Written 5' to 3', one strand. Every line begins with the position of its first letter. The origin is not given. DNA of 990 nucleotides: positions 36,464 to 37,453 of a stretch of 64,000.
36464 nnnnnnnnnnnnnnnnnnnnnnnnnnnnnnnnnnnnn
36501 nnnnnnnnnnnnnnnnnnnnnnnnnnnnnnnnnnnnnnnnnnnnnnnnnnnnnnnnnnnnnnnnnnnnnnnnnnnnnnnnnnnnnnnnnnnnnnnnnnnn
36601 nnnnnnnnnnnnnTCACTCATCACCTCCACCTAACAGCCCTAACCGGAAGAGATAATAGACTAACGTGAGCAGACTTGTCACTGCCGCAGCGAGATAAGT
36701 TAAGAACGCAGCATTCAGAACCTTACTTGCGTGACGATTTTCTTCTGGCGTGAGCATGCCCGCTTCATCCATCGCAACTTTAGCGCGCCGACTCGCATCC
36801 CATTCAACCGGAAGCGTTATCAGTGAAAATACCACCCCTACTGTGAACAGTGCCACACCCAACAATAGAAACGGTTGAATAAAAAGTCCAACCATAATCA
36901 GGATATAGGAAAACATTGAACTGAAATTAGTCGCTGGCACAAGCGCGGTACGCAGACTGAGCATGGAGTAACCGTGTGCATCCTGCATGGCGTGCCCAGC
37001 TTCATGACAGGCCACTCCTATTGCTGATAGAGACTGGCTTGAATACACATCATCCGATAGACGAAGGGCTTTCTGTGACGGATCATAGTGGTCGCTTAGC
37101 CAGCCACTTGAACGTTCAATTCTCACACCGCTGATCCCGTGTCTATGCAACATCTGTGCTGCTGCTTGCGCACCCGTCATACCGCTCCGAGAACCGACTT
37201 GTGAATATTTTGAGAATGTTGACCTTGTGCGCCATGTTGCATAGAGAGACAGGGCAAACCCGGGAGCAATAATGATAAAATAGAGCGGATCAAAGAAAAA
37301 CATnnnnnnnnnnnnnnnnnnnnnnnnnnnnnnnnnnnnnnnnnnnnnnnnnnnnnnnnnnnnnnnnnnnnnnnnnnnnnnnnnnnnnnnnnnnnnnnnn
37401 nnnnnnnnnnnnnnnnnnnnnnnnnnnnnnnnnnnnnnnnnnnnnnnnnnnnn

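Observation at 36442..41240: Modular REP/MITE-like repeat family (A), with two direct copies bracketing a Zn-metallopeptidase gene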

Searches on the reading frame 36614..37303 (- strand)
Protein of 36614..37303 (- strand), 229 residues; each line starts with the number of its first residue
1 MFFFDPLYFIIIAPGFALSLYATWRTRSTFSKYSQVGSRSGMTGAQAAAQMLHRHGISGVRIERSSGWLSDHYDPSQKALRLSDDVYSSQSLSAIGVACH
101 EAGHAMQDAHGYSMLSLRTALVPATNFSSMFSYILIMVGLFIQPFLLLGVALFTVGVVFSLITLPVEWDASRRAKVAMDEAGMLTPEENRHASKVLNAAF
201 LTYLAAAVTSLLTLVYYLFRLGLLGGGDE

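Call 11: find_encoding_contigs(protein=window:36617-37303:-, flank=10000, max_places=10)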
Protein seq(229 aa) (229 aa): 1 contig read that carries it; 1 place shown.
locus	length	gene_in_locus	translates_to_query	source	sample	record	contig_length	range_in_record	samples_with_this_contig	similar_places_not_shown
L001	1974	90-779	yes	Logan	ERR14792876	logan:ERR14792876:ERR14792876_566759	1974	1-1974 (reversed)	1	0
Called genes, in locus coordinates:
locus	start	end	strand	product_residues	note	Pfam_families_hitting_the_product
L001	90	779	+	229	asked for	PF04298:Zn_peptidase_2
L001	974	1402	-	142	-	PF00903:Glyoxalase, PF13669:Glyoxalase_4 (faint)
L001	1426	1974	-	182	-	?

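Call 12: search_protein_families(library=pfam, proteins=[window:36614-37303:-], max_evalue=0.01)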
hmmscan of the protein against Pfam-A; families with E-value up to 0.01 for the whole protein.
window:36614-37303:- (229 aa): 1 family
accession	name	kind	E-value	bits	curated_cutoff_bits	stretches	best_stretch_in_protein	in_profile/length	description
PF04298.18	Zn_peptidase_2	-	1.6e-82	276.7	27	1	8-219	1-215/218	Putative neutral zinc metallopeptidase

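Call 33: find_homologous_proteins(query=window:36617-37303:-, max_evalue=1e-40)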
Query window:36617-37303:- (229 aa): 7742 proteins with E <= 1e-40 among 8000 candidates; the best 120 are listed.
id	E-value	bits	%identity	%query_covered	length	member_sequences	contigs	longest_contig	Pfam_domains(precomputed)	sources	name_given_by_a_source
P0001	1.5e-144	497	100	100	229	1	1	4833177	PF04298.19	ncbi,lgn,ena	-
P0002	1.7e-143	494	100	100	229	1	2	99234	PF04298.19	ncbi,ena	-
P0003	3.7e-134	463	92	92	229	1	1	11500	PF04298.19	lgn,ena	-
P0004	4.2e-132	457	91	92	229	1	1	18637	PF04298.19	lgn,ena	-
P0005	1.0e-131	455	90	91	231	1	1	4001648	PF04298.19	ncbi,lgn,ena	-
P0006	5.3e-131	453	90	100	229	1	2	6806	PF04298.19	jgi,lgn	-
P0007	1.9e-130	451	90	100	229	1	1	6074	PF04298.19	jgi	-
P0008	5.7e-130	450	90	91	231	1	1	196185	PF04298.19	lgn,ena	-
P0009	6.5e-130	449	89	100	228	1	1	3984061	PF04298.19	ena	-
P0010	2.3e-129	448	89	100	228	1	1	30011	PF04298.19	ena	-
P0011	2.3e-129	448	89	100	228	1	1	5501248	PF04298.19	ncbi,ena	-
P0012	3.1e-129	447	89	91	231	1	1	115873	PF04298.19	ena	-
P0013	3.6e-129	447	89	100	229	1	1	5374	PF04298.19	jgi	-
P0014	5.0e-129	446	89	99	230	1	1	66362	PF04298.19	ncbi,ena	-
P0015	8.0e-129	446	88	100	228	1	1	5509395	PF04298.19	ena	-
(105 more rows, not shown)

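Call 34: find_encoding_contigs(protein=P0002, flank=10000, max_places=6)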
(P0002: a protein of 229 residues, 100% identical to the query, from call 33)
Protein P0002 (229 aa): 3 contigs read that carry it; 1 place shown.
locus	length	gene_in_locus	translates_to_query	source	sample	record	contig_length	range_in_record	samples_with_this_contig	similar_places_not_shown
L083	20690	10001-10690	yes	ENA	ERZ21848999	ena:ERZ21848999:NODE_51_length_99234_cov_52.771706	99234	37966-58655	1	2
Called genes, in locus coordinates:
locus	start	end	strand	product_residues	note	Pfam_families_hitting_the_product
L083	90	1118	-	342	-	PF13145:Rotamase_2 (weak)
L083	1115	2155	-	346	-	PF13145:Rotamase_2 (weak)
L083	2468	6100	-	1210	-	PF17757:UvrB_inter, PF02559:CarD_TRCF_RID, PF00270:DEAD, PF04851:ResIII, PF00271:Helicase_C, PF22590:Cas3-like_C_2 (weak), PF03461:TRCF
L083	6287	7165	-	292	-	PF11306:DUF3108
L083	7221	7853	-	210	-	-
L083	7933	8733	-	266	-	-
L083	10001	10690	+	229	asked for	PF04298:Zn_peptidase_2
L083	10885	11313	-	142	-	PF00903:Glyoxalase, PF13669:Glyoxalase_4 (faint)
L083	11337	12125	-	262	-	PF05721:PhyH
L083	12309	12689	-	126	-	PF02036:SCP2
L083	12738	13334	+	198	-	PF01035:DNA_binding_1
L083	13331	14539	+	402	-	PF01053:Cys_Met_Meta_PP, PF00155:Aminotran_1_2 (weak)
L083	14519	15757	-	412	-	PF09976:TPR_21 (faint), PF13424:TPR_12 (weak), PF13432:TPR_16, PF14559:TPR_19 (weak), PF00515:TPR_1 (weak), PF07719:TPR_2 (weak), PF13174:TPR_6 (weak), PF13432:TPR_16, +8 more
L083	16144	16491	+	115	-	PF01740:STAS, PF13466:STAS_2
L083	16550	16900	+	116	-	PF01740:STAS, PF13466:STAS_2, PF11964:SpoIIAA-like (weak)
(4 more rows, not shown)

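Call 35: find_encoding_contigs(protein=P0005, flank=10000, max_places=4)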
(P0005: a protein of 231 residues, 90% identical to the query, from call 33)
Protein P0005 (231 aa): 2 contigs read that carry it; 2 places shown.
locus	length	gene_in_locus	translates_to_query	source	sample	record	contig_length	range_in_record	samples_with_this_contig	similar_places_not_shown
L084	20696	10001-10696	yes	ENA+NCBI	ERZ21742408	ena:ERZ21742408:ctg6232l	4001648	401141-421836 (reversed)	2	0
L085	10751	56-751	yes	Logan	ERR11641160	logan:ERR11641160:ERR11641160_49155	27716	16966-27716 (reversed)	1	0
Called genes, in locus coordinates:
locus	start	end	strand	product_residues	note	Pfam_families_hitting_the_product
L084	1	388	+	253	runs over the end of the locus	PF01522:Polysacc_deac_1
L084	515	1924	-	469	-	PF05721:PhyH, PF12717:Cnd1 (faint), PF13513:HEAT_EZ (faint), PF02985:HEAT (faint), PF13646:HEAT_2 (weak), PF03130:HEAT_PBS (faint), PF13646:HEAT_2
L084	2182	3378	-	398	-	PF02746:MR_MLE_N, PF13378:MR_MLE_C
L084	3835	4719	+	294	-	-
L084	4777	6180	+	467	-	-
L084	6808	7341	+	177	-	-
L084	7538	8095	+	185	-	-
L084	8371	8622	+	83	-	-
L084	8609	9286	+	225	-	-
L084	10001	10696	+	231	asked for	PF04298:Zn_peptidase_2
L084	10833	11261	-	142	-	PF00903:Glyoxalase, PF13669:Glyoxalase_4 (faint)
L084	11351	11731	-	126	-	PF02036:SCP2 (weak)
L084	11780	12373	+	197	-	PF01035:DNA_binding_1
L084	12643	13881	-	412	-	PF25063:ARM_TT21_C (weak), PF13432:TPR_16, PF00515:TPR_1 (weak), PF07719:TPR_2 (weak), PF13174:TPR_6 (weak), PF13424:TPR_12, PF07719:TPR_2, PF13432:TPR_16, +13 more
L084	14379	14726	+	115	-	PF01740:STAS, PF13466:STAS_2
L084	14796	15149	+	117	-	PF01740:STAS, PF13466:STAS_2, PF11964:SpoIIAA-like (weak)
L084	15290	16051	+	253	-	PF00582:Usp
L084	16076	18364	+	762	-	PF13426:PAS_9 (weak), PF08447:PAS_3, PF00989:PAS, PF08448:PAS_4, PF13426:PAS_9, PF08448:PAS_4 (weak), PF00512:HisKA, PF02518:HATPase_c, +2 more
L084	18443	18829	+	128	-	PF00072:Response_reg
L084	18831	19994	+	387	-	PF00072:Response_reg, PF07228:SpoIIE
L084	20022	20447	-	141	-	PF13581:HATPase_c_2, PF02518:HATPase_c (weak)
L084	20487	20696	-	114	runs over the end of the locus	PF01740:STAS, PF13466:STAS_2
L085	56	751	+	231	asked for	PF04298:Zn_peptidase_2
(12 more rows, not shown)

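Call 45: find_encoding_contigs(protein=P0003, flank=10000, max_places=3)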
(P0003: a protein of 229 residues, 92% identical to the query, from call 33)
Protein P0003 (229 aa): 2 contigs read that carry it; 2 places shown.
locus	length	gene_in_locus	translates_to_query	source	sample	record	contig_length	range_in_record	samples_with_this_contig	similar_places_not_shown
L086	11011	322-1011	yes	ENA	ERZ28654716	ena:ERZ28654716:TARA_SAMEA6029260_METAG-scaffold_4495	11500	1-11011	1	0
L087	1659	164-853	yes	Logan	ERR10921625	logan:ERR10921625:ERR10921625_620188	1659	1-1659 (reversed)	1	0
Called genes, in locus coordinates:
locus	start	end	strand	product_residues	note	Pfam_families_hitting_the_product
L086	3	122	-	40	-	?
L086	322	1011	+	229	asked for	PF04298:Zn_peptidase_2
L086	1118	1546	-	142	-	PF00903:Glyoxalase, PF13669:Glyoxalase_4 (faint), PF18029:Glyoxalase_6 (faint)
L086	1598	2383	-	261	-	PF05721:PhyH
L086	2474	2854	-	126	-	PF14864:Alkyl_sulf_C (weak), PF02036:SCP2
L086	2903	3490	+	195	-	PF01035:DNA_binding_1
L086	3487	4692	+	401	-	PF01053:Cys_Met_Meta_PP, PF00155:Aminotran_1_2, PF01041:DegT_DnrJ_EryC1 (weak), PF01212:Beta_elim_lyase (faint), PF06838:Met_gamma_lyase (faint)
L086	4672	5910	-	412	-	PF13525:YfiO (weak), PF13414:TPR_11 (weak), PF13424:TPR_12, PF13432:TPR_16, PF14559:TPR_19 (weak), PF00515:TPR_1 (weak), PF07719:TPR_2, PF13432:TPR_16, +9 more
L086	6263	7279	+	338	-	PF00497:SBP_bac_3, PF09084:NMT1 (faint)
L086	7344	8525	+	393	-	PF00528:BPD_transp_1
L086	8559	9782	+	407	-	PF00528:BPD_transp_1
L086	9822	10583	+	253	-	PF02463:SMC_N (weak), PF00005:ABC_tran, PF13304:AAA_21 (weak)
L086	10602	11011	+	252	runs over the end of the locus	PF00106:adh_short, PF08659:KR, PF13561:adh_short_C2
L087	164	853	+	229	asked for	PF04298:Zn_peptidase_2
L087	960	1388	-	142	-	PF00903:Glyoxalase, PF13669:Glyoxalase_4 (faint), PF18029:Glyoxalase_6 (faint)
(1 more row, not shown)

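Call 46: find_encoding_contigs(protein=P0004, flank=10000, max_places=3)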
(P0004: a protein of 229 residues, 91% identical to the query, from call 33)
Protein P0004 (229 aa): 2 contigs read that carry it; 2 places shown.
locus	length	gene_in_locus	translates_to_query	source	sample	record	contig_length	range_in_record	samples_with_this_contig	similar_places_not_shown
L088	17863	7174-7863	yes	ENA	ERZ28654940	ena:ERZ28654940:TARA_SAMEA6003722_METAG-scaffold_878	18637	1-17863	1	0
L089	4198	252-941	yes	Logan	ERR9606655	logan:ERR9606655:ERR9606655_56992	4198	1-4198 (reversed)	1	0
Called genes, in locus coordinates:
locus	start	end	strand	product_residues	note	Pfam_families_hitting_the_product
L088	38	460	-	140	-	-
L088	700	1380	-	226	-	-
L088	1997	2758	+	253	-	-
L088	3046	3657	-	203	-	-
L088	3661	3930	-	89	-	PF00578:AhpC-TSA, PF08534:Redoxin (weak)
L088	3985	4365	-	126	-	PF00578:AhpC-TSA, PF08534:Redoxin (faint), PF00578:AhpC-TSA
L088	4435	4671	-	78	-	PF00578:AhpC-TSA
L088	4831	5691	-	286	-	PF05721:PhyH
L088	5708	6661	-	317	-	PF01408:GFO_IDH_MocA, PF22725:GFO_IDH_MocA_C3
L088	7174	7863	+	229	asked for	PF04298:Zn_peptidase_2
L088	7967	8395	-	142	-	PF00903:Glyoxalase, PF13669:Glyoxalase_4 (faint)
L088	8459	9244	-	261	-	PF05721:PhyH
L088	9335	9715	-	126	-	PF02036:SCP2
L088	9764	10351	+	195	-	PF01035:DNA_binding_1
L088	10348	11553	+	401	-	PF01053:Cys_Met_Meta_PP, PF00155:Aminotran_1_2, PF01041:DegT_DnrJ_EryC1 (weak)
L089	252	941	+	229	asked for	PF04298:Zn_peptidase_2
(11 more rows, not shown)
